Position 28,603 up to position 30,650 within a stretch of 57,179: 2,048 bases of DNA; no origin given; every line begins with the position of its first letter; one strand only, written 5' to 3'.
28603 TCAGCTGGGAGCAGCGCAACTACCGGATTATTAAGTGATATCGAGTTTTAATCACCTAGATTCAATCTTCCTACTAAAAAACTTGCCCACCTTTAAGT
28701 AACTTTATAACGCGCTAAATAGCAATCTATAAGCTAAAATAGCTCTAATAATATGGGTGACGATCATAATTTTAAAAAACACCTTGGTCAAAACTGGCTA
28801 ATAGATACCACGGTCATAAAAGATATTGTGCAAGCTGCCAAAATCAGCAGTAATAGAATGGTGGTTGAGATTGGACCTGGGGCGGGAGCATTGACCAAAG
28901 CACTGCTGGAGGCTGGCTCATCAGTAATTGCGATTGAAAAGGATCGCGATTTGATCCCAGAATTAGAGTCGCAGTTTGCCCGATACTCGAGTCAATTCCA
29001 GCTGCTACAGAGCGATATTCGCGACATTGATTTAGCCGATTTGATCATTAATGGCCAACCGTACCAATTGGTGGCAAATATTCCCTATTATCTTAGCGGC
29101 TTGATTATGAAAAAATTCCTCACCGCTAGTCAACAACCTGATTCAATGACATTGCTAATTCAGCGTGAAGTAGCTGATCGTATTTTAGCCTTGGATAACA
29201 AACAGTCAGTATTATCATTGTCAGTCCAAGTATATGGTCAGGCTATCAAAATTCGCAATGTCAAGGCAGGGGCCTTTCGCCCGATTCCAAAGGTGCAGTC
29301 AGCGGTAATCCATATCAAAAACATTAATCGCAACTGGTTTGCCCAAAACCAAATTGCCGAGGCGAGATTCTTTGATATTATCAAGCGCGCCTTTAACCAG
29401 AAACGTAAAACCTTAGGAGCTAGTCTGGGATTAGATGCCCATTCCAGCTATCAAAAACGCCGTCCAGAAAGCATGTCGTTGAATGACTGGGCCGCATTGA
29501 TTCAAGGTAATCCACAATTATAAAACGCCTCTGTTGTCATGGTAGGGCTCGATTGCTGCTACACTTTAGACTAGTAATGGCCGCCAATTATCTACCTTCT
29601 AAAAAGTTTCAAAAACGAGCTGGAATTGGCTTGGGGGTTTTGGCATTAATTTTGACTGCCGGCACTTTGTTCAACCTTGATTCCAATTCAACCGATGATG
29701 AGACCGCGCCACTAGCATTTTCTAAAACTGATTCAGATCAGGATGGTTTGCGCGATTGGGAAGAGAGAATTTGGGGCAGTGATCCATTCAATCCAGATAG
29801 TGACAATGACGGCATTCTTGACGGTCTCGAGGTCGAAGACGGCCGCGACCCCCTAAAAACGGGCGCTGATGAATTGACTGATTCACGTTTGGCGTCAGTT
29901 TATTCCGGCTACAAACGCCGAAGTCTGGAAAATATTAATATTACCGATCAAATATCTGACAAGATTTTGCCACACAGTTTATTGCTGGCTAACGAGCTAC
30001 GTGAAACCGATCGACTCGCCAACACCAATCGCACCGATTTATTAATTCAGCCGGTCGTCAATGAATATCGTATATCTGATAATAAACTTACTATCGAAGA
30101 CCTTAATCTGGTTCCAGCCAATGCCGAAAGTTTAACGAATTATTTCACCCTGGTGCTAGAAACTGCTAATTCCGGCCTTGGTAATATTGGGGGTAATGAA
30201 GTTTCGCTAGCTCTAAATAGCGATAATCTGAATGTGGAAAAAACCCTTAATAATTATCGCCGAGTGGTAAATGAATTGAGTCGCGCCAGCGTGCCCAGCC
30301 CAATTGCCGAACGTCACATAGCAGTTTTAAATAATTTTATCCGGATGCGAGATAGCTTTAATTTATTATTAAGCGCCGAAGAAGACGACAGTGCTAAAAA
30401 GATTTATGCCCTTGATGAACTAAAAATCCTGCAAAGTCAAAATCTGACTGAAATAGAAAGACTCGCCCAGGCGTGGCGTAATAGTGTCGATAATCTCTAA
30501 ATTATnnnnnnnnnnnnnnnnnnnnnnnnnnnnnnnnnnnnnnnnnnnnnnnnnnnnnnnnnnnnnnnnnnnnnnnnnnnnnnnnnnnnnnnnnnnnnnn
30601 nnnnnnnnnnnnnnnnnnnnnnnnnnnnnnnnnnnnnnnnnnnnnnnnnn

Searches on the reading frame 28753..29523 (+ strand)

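Call 21: search_protein_families(library=pfam, proteins=[window:28753-29523:+], max_evalue=0.001)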
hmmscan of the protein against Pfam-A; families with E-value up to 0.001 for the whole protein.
window:28753-29523:+ (256 aa): 2 families
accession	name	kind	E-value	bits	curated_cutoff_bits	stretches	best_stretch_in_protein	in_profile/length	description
PF00398.26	RrnaAD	-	9.4e-50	169.6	24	1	5-226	2-224/263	Ribosomal RNA adenine dimethylase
PF13649.12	Methyltransf_25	-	4.8e-05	24.4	27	1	37-96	1-62/97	Methyltransferase domain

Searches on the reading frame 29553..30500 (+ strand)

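Call 21: search_protein_families(library=pfam, proteins=[window:29553-30500:+], max_evalue=0.001)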
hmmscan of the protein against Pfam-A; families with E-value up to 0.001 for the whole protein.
window:29553-30500:+ (315 aa): 1 family
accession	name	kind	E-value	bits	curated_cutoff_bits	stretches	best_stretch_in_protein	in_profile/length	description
PF18884.5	TSP3_bac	-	1.4e-09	38.1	25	0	82-102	1-21/22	Bacterial TSP3 repeat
